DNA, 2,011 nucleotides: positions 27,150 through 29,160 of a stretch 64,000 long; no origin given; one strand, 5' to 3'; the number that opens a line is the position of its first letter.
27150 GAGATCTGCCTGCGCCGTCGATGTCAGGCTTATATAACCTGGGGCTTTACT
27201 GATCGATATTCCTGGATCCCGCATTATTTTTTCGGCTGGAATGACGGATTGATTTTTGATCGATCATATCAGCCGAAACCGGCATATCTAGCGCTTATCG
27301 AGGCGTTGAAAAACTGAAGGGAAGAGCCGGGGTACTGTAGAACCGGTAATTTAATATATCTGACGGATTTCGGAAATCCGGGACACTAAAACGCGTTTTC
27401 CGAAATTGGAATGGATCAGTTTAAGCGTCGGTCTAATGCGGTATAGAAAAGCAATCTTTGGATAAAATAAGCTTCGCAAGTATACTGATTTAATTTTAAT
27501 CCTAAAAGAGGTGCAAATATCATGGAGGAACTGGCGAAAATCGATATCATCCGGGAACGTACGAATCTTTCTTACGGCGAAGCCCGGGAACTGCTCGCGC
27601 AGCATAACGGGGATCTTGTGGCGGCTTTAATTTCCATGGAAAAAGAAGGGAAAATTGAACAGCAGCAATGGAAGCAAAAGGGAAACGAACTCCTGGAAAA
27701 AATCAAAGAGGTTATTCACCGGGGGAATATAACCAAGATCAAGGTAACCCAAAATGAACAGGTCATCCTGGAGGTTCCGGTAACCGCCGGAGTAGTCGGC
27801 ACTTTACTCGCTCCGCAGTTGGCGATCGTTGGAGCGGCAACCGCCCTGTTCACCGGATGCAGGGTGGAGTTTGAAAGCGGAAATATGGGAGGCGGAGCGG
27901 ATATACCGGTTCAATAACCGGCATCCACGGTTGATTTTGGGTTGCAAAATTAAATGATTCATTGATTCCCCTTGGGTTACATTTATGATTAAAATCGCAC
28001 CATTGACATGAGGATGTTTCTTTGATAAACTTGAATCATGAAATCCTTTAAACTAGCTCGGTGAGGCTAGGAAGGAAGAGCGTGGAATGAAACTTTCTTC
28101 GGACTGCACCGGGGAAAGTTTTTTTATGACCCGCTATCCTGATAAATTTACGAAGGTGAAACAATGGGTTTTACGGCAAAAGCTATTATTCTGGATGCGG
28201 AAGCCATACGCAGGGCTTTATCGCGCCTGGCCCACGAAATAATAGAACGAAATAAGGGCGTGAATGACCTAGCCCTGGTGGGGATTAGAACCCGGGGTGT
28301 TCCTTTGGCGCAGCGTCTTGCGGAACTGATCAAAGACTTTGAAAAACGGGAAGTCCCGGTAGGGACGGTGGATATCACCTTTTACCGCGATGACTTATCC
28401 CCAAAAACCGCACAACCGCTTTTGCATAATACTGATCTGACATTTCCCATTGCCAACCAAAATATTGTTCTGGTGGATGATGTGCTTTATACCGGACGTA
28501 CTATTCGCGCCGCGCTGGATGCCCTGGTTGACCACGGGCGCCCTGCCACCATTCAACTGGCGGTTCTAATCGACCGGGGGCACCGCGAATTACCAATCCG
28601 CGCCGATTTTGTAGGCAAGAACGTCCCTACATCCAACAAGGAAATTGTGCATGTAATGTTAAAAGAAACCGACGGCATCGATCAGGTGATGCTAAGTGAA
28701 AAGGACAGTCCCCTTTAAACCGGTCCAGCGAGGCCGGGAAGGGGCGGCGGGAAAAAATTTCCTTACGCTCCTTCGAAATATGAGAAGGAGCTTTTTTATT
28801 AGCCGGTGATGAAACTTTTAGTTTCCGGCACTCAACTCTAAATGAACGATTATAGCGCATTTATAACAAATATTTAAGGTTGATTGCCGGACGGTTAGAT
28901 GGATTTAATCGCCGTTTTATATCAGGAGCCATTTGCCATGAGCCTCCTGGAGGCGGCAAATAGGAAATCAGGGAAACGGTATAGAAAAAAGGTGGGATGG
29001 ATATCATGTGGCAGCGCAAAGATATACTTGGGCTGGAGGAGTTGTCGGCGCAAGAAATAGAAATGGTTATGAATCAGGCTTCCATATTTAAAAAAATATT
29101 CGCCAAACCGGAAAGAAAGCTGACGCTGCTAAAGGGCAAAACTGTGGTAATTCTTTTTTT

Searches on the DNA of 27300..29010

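Call 46: search_rna_families(source=window, start=27300, end=29010, threshold=evalue, max_evalue=5)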
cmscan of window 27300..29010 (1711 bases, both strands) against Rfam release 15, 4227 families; matches with E-value up to 5: 9.
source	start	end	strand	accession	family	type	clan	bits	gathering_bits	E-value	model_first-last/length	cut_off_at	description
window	28708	28799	+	RF00515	PyrR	Cis-reg;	-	52.5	54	6.5e-06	1-115/115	no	PyrR binding site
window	28041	28127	+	RF00515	PyrR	Cis-reg;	-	51.1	54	1.2e-05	1-115/115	no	PyrR binding site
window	28807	28868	+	RF02289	TtnuCD13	Gene; snRNA; snoRNA; CD-box;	-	25.6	75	0.26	1-63/63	no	Tetrahymena snoRNA TtnuCD13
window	27949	28051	+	RF02516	MIR393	Gene; miRNA;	-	21.8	60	0.1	1-126/126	no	mir-393 microRNA precursor family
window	28711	28797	+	RF02580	tsr31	Gene; sRNA;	-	20.6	50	2.5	1-70/70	no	S. aureus tsr31 small RNA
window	27362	27411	+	RF01667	rox1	Cis-reg;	-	18.8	58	1.2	1-59/59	no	Drosophila rox1 ncRNA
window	28821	28894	+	RF04216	mir-509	Gene; miRNA;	CL00136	18.4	64.5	1.5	1-82/82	no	mir-509 microRNA precursor family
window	27772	27845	-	RF00233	Tymo_tRNA-like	Cis-reg;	-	15.3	40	3.5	1-84/84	no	Tymovirus/Pomovirus/Furovirus tRNA-like 3' UTR element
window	28112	28131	-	RF01792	eiav_FSE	Cis-reg; frameshift_element;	-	14.7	40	2.3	1-35/35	no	ribosomal frameshift site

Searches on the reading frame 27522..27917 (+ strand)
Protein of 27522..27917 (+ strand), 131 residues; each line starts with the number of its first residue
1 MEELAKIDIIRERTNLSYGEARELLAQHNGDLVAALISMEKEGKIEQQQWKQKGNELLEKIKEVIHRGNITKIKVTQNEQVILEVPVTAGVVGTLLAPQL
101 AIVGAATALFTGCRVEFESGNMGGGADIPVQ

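Call 22: find_encoding_contigs(protein=window:27522-27917:+, flank=5000, max_places=10)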
Protein window:27522-27917:+ (131 aa): 1 contig read that carries it; 1 place shown.
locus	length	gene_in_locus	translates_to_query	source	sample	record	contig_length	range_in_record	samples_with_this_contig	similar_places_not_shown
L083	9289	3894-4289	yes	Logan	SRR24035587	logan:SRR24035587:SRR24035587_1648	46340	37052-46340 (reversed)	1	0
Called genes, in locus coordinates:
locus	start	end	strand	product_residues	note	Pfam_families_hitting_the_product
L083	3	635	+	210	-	?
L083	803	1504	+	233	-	PF02965:Met_synt_B12 (faint)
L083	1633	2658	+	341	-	PF01073:3Beta_HSD, PF01370:Epimerase, PF02719:Polysacc_synt_2 (weak), PF04321:RmlD_sub_bind, PF16363:GDP_Man_Dehyd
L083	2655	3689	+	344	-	PF00331:Glyco_hydro_10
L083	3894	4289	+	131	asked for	PF14242:DUF4342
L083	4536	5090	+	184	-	PF00156:Pribosyltran, PF14681:UPRTase (weak)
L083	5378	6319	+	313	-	PF02729:OTCace_N, PF00185:OTCace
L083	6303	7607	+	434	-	PF01979:Amidohydro_1, PF12890:DHOase, PF07969:Amidohydro_3 (weak)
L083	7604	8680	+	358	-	PF00988:CPSase_sm_chain, PF00117:GATase, PF07722:Peptidase_C26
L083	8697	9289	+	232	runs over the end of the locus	PF01048:PNP_UDP_1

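Call 28: search_protein_families(library=pfam, proteins=[window:27522-27917:+])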
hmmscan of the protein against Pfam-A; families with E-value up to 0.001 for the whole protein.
window:27522-27917:+ (131 aa): 2 families
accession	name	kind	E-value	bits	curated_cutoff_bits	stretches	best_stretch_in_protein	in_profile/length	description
PF14242.11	DUF4342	-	6.4e-25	87.5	25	1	46-118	4-80/81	Domain of unknown function (DUF4342)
PF19026.7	UBA_HYPK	-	0.00087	19.1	27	0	7-38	8-39/41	HYPK UBA domain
